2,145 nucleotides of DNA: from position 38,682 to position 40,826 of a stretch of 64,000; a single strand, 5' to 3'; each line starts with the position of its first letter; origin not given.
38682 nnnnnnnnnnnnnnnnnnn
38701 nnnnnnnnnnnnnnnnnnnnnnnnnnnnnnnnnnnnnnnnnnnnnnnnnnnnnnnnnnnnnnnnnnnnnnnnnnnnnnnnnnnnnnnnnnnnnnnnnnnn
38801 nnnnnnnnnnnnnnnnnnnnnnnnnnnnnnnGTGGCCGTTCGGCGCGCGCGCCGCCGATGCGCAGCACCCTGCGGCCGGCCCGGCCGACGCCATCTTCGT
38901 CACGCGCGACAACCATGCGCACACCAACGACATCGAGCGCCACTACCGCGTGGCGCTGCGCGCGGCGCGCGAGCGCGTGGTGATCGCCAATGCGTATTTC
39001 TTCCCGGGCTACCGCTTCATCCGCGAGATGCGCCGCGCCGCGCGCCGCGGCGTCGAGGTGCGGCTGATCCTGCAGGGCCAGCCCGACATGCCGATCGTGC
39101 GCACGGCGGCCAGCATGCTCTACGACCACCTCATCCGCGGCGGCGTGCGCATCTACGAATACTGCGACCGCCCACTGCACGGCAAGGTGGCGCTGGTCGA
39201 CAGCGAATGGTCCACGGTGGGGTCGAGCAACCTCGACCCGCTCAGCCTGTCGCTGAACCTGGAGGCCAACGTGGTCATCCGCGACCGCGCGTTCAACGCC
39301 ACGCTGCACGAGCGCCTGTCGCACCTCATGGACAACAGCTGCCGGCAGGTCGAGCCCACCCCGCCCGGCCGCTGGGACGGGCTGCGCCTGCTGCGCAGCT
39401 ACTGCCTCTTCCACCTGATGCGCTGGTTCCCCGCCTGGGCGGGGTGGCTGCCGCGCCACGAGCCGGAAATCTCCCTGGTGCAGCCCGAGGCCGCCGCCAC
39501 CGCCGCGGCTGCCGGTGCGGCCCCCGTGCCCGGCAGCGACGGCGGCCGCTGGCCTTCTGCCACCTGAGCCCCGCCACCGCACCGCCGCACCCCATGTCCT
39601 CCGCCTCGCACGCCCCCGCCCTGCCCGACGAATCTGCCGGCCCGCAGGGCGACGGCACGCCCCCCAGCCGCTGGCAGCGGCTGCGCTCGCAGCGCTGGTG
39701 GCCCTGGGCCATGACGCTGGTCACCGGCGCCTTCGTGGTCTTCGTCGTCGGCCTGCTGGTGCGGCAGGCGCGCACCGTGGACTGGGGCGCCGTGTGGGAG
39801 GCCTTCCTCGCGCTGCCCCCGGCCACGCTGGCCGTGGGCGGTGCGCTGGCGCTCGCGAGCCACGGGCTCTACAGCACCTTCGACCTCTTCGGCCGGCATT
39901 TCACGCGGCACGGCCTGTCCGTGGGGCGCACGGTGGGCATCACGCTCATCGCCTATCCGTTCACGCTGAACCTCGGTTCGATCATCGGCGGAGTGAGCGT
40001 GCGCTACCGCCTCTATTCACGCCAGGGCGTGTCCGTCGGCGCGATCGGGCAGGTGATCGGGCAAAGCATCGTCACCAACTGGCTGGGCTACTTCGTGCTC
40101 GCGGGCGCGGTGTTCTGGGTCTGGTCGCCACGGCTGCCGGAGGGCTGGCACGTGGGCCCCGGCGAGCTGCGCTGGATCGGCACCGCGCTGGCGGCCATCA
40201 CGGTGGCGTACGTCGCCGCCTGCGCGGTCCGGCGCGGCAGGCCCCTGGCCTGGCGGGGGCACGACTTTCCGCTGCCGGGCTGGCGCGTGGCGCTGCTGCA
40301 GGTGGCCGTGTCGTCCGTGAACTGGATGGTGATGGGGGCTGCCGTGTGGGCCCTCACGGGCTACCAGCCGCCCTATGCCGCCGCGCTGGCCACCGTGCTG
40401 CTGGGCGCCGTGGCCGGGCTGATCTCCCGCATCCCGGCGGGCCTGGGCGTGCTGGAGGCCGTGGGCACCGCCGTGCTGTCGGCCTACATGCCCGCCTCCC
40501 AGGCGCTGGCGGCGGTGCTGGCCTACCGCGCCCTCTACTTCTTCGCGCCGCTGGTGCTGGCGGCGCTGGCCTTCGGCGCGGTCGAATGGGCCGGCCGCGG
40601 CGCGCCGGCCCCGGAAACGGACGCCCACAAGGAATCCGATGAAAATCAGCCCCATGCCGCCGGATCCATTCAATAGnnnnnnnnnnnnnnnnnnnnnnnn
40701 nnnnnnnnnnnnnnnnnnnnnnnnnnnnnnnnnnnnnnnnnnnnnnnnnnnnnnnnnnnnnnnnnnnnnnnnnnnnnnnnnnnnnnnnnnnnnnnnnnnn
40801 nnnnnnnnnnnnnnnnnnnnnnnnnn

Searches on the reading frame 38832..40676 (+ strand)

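Call 88: search_protein_families(library=pfam, proteins=[window:38832-40676:+], max_evalue=0.00001)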
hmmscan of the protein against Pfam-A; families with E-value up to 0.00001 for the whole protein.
window:38832-40676:+ (614 aa): 1 family
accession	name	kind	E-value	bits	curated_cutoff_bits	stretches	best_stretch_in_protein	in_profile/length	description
PF03706.18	LPG_synthase_TM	-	4.3e-14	53.1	33.4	1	302-576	5-301/302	Lysylphosphatidylglycerol synthase TM region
